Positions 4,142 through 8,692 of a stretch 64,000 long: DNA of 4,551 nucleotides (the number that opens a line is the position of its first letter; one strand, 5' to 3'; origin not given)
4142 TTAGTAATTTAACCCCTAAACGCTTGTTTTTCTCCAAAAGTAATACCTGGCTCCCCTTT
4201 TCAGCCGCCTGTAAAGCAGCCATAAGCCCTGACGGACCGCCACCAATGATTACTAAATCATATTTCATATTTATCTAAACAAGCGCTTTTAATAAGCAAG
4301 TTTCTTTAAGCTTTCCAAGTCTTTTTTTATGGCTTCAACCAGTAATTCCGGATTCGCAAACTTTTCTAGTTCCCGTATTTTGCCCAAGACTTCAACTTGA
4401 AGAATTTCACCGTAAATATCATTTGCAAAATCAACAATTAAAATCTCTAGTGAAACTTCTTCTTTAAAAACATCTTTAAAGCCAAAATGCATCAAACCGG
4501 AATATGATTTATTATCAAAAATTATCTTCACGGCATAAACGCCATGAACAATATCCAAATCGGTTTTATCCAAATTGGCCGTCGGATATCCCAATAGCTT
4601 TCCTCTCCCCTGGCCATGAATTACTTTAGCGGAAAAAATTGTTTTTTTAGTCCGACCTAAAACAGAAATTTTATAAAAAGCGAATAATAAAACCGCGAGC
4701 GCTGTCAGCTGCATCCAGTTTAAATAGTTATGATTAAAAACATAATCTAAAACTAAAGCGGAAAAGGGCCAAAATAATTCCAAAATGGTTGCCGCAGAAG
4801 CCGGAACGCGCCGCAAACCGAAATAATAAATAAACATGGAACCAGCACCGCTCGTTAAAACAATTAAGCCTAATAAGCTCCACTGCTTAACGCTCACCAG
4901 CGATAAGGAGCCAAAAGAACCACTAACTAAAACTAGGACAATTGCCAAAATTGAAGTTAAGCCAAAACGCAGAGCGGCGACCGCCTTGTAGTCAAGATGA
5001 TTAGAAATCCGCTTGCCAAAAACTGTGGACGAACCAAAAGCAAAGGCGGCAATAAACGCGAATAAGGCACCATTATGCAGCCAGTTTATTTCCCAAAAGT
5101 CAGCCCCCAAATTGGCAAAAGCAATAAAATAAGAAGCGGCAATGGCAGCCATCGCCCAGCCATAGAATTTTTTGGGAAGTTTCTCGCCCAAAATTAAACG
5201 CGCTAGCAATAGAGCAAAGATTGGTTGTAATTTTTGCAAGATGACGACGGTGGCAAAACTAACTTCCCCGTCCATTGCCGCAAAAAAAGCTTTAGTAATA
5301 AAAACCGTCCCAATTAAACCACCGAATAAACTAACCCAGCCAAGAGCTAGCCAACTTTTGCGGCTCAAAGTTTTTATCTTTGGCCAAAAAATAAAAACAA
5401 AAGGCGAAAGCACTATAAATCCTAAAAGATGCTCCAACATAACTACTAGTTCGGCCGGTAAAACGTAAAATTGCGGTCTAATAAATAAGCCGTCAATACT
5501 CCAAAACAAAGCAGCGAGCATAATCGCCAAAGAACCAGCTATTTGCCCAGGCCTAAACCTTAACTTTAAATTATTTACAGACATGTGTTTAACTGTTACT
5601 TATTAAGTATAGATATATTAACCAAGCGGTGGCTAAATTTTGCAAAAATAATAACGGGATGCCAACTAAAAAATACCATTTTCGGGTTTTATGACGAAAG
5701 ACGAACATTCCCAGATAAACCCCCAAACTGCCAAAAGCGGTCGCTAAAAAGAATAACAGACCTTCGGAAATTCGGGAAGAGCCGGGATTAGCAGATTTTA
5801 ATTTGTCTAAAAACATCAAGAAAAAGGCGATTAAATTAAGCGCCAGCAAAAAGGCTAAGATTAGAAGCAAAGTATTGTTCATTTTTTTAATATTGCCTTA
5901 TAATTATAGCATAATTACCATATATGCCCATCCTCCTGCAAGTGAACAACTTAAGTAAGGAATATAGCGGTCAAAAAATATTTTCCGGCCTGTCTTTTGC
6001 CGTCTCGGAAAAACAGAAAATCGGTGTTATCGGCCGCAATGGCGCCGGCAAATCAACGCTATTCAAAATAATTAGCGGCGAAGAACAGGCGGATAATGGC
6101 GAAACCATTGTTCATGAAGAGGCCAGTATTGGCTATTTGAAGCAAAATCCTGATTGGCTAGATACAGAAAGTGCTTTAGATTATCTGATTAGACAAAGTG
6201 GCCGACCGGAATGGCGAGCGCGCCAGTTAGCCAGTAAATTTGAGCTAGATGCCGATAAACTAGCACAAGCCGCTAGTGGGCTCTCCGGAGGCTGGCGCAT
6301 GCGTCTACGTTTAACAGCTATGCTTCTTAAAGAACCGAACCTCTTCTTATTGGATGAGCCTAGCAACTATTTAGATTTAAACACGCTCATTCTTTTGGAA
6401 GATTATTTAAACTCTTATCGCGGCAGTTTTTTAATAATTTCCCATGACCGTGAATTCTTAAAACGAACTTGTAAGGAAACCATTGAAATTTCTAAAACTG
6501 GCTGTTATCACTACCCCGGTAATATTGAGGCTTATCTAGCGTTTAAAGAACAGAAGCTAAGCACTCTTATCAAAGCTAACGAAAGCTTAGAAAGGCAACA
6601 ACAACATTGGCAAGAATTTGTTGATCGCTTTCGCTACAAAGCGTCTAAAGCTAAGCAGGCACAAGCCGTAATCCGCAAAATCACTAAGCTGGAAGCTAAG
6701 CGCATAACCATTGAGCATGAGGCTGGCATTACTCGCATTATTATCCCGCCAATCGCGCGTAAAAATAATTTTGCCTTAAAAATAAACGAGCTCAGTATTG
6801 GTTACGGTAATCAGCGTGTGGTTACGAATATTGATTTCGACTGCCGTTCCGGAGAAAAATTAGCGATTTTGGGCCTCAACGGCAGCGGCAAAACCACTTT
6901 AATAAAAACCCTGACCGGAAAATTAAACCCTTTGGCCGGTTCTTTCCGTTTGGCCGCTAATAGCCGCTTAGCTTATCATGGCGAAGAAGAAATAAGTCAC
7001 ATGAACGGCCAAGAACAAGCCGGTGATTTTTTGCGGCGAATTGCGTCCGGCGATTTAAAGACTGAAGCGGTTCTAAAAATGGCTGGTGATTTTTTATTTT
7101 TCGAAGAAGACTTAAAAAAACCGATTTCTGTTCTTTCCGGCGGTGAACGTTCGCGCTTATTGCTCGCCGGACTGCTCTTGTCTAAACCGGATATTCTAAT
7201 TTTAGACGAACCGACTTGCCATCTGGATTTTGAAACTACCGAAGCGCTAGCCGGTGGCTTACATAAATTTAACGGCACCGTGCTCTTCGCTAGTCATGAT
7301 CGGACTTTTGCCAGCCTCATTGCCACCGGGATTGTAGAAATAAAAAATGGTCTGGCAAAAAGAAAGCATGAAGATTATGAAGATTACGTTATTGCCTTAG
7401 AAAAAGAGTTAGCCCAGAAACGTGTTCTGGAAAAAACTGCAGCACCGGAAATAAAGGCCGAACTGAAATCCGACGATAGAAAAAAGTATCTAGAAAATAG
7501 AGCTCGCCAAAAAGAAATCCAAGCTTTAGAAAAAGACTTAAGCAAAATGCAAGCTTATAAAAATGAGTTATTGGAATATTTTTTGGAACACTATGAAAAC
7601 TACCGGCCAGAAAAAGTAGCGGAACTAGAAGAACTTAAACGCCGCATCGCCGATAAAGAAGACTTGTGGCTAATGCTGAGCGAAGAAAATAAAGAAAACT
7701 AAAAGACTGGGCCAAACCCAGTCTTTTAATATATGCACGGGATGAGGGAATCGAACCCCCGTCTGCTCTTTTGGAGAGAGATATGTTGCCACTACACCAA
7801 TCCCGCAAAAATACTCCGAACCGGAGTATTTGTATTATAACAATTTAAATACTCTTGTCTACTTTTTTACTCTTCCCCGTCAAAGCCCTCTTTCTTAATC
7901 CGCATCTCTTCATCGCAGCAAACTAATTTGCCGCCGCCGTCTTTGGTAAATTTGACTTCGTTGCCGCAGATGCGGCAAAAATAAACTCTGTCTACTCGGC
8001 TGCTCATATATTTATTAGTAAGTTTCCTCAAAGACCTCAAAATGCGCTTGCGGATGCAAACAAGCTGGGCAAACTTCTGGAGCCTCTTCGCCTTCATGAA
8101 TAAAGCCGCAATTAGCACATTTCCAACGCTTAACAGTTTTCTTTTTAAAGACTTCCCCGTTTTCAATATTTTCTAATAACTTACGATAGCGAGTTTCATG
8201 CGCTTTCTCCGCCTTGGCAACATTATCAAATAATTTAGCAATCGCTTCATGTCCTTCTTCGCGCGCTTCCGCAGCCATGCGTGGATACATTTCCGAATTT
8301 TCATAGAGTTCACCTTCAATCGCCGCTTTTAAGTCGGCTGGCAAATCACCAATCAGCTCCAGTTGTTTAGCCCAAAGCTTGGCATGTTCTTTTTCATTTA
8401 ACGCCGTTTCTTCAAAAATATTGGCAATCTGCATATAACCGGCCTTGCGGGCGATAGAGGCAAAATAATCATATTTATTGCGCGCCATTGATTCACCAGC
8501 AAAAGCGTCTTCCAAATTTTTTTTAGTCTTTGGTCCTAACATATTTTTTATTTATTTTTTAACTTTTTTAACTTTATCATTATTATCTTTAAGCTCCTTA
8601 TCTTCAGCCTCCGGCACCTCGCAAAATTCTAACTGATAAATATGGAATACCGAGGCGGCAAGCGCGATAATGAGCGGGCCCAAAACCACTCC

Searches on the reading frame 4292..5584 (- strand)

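Call 24: search_protein_families(library=pfam, proteins=[window:4292-5584:-], max_evalue=0.001)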
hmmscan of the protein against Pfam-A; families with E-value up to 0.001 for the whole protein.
window:4292-5584:- (431 aa): 2 families
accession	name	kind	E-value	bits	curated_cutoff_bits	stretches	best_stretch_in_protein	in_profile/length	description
PF01687.23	Flavokinase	-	4e-29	101.8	19.6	1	316-428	6-122/124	Riboflavin kinase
PF00892.27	EamA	-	2e-27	96.6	28.2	2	172-304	3-131/135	EamA-like transporter family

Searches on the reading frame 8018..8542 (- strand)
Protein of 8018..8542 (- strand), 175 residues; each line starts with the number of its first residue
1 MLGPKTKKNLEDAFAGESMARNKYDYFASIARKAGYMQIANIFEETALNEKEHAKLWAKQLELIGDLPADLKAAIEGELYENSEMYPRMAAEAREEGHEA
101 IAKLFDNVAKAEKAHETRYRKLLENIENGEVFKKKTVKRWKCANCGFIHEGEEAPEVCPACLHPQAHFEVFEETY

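Call 24: search_protein_families(library=pfam, proteins=[window:8018-8542:-], max_evalue=0.001)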
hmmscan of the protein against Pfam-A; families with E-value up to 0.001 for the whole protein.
window:8018-8542:- (175 aa): 5 families
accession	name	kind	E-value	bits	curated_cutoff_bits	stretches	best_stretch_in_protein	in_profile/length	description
PF02915.23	Rubrerythrin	-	2.3e-26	93.2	22.8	1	8-123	1-137/137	Rubrerythrin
PF21349.2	RUBY_RBDX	-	8.4e-15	54.4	26.5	1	140-169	1-30/30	Rubrerythrin, rubredoxin-like domain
PF00210.30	Ferritin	-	1.5e-06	28.6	24.5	1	8-126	2-121/142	Ferritin-like domain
PF23458.2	DUF7130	-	1.7e-05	25.1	35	1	119-173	34-88/89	Domain of unknown function (DUF7130)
PF03405.20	FA_desaturase_2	-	0.00026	20.4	22.7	0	88-126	171-209/325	Fatty acid desaturase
